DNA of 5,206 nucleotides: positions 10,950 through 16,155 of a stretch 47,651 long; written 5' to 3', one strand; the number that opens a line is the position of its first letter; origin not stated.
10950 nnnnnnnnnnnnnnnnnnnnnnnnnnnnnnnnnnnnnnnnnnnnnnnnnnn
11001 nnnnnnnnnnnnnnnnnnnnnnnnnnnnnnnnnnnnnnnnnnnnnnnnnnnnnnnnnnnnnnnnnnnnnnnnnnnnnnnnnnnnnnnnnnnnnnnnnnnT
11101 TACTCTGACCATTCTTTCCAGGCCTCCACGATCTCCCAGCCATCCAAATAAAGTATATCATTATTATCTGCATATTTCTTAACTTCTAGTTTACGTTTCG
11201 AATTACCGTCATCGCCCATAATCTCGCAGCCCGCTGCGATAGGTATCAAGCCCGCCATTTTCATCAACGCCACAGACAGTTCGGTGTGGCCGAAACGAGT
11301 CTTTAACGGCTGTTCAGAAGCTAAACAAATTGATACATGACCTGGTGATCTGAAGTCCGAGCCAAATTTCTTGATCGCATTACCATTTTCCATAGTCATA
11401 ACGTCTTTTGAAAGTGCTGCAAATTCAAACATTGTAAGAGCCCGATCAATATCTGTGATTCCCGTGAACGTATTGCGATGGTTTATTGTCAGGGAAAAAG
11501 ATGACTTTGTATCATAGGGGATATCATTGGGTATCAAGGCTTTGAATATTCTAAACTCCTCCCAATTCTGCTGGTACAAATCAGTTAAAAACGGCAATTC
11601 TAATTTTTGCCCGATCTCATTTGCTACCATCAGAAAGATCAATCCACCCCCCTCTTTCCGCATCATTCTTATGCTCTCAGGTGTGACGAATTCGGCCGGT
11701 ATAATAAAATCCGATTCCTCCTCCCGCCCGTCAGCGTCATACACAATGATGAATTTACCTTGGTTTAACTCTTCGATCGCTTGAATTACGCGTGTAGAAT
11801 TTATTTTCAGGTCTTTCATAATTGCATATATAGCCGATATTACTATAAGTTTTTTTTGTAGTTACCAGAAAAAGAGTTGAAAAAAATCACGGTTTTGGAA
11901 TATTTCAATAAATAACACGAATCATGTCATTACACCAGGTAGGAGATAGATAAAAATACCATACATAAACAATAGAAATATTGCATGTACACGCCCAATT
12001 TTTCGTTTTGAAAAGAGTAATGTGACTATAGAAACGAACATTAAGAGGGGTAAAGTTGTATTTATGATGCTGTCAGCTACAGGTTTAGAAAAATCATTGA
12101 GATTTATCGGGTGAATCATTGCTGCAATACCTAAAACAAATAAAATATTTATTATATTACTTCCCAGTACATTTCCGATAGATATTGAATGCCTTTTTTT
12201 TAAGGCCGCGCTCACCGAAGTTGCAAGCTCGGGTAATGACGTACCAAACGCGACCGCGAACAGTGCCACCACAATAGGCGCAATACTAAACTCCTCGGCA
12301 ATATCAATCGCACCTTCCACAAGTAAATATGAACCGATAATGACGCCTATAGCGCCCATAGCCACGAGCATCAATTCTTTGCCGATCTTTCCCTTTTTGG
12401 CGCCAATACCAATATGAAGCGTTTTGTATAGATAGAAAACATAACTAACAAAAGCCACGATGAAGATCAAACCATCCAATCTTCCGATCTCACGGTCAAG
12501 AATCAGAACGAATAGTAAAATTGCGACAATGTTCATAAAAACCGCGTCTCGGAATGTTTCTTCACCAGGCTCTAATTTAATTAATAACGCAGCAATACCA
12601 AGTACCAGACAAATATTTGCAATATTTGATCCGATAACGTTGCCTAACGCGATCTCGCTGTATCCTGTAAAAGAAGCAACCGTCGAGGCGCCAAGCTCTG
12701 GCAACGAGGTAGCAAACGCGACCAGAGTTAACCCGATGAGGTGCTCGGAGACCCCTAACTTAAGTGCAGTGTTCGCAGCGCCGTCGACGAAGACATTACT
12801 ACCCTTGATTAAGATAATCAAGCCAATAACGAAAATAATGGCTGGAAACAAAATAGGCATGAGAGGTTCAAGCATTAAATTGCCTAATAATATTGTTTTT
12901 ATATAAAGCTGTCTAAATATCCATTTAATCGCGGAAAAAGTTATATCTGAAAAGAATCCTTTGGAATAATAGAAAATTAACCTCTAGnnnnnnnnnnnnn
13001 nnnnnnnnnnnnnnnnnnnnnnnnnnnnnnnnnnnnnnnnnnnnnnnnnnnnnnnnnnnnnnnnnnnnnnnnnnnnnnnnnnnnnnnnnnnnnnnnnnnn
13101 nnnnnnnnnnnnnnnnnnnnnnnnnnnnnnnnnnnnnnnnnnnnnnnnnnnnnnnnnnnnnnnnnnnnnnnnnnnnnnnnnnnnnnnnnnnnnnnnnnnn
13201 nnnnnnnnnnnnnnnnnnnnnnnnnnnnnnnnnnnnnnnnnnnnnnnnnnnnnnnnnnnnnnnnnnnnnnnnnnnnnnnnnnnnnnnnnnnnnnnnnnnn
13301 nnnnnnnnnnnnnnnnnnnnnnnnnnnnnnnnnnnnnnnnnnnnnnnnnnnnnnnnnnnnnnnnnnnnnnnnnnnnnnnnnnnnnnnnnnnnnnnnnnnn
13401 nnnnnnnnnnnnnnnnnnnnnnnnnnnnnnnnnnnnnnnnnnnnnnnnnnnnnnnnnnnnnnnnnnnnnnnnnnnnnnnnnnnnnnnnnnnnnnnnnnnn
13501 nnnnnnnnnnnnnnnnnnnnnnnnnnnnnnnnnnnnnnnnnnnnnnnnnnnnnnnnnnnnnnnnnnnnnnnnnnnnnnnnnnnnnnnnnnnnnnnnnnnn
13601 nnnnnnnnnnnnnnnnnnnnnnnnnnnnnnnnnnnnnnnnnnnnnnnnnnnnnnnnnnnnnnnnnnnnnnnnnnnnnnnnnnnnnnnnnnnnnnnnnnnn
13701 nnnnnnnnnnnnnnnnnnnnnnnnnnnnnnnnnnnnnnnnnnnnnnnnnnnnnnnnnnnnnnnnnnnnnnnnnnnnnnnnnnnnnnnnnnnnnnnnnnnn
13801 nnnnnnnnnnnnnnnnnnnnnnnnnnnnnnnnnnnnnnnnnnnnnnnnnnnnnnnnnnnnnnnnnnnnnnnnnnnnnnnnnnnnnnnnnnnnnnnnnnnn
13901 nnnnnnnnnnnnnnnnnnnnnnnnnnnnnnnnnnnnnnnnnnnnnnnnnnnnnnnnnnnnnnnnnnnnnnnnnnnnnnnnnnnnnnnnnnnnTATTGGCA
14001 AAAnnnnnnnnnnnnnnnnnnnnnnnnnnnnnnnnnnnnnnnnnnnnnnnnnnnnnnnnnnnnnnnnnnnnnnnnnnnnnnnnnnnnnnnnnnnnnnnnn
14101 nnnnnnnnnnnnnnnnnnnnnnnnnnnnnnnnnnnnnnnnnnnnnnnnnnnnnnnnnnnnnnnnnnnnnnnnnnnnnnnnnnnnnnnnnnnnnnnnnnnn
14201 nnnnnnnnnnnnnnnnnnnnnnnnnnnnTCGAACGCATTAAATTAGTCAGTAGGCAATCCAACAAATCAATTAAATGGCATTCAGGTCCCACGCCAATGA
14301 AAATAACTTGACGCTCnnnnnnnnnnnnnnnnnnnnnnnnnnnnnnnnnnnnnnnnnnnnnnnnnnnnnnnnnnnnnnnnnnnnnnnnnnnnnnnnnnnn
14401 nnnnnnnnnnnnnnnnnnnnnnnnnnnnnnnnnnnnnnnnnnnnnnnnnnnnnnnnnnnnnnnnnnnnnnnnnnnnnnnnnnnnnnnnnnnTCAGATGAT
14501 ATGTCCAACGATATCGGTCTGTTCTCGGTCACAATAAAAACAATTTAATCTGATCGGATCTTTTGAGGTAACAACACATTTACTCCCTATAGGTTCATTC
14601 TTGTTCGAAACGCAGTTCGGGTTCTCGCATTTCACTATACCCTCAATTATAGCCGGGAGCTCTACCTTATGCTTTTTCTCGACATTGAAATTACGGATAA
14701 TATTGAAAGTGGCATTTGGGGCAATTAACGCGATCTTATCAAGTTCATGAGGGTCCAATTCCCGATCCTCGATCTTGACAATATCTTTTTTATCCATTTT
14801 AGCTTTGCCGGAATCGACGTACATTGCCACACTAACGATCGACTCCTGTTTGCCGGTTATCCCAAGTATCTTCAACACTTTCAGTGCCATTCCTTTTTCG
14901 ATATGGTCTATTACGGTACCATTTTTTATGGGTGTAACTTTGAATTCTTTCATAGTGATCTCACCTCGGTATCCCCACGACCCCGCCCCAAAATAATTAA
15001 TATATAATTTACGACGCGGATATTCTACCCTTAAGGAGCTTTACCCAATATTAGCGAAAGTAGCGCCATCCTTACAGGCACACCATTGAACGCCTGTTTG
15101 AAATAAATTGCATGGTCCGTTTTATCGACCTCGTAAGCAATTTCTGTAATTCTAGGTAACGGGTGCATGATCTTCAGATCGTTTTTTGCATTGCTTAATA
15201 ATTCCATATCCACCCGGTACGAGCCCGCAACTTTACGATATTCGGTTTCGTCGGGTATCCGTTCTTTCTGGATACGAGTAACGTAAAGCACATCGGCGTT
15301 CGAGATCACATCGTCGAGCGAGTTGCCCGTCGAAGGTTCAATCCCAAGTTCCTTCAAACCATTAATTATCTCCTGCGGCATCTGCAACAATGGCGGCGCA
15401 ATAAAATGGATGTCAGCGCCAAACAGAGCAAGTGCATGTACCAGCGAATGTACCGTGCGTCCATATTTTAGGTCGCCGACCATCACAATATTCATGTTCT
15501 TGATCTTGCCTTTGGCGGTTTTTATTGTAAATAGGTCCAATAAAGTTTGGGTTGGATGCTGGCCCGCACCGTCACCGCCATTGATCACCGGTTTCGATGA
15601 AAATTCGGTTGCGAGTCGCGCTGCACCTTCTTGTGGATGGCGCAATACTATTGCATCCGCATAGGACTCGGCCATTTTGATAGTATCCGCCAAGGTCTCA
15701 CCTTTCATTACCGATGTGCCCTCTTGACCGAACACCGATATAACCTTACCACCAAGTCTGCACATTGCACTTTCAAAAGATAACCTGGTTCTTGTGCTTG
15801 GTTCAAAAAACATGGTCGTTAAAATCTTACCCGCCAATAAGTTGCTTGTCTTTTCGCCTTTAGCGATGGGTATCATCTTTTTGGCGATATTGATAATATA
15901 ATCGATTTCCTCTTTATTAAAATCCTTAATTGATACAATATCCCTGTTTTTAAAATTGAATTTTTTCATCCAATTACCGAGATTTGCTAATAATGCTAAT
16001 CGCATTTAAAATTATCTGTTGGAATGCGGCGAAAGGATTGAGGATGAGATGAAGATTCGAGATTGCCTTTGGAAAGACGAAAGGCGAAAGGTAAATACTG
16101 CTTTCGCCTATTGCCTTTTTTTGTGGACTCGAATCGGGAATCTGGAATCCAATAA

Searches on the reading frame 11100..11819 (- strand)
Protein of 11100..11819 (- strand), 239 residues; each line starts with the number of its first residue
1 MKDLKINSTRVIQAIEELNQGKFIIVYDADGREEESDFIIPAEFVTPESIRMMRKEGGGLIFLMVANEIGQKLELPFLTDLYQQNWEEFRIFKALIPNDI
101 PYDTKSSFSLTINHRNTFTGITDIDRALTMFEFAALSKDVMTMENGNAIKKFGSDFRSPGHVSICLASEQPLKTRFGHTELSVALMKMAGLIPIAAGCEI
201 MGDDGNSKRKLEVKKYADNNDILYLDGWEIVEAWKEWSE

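Call 38: search_protein_families(library=pfam, proteins=[window:11100-11819:-])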
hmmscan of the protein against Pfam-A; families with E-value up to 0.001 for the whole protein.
window:11100-11819:- (239 aa): 1 family
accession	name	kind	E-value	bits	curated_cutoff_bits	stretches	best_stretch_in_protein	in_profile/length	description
PF00926.24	DHBP_synthase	-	5e-52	176.6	26.4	1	13-232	2-190/191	3,4-dihydroxy-2-butanone 4-phosphate synthase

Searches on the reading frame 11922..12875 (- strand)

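Call 38: search_protein_families(library=pfam, proteins=[window:11922-12875:-])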
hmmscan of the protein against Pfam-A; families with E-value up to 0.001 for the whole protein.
window:11922-12875:- (317 aa): 2 families
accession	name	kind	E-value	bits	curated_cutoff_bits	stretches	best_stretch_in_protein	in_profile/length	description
PF01699.29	Na_Ca_ex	-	9.4e-61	204.6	24.9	2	12-150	3-150/151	Sodium/calcium exchanger protein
PF21881.2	STIV_penton_2nd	-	8.5e-05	23.3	27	0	52-107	7-59/85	A223 penton protein second domain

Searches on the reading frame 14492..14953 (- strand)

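Call 11: search_protein_families(library=pfam, proteins=[window:14492-14953:-])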
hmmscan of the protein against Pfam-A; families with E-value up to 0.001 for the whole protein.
window:14492-14953:- (153 aa): 2 families
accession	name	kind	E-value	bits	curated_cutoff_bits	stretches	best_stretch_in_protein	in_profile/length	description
PF01948.23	PyrI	-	8.2e-31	106.5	25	1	5-98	2-93/93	Aspartate carbamoyltransferase regulatory chain, allosteric domain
PF02748.20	PyrI_C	-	3.1e-14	53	23.4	1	103-146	2-44/48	Aspartate carbamoyltransferase regulatory chain, metal binding domain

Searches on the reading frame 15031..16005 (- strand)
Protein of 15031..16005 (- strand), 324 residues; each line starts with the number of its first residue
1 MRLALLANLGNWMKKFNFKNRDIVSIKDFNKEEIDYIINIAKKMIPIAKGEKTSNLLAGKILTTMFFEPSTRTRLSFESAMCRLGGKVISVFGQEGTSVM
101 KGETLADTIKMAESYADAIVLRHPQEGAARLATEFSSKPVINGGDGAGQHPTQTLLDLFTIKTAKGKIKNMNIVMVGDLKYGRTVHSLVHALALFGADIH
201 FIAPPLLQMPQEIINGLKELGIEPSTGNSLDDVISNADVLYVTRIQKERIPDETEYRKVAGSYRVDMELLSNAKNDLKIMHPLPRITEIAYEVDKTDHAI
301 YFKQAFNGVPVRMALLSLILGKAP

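Call 11: search_protein_families(library=pfam, proteins=[window:15031-16005:-])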
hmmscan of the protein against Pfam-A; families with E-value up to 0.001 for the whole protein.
window:15031-16005:- (324 aa): 2 families
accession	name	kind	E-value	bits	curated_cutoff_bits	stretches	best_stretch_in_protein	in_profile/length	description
PF02729.26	OTCace_N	-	8.3e-47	159.4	29.9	1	21-162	1-147/148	Aspartate/ornithine carbamoyltransferase, carbamoyl-P binding domain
PF00185.30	OTCace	-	3.4e-34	118.6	29.4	1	169-318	1-156/157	Aspartate/ornithine carbamoyltransferase, Asp/Orn binding domain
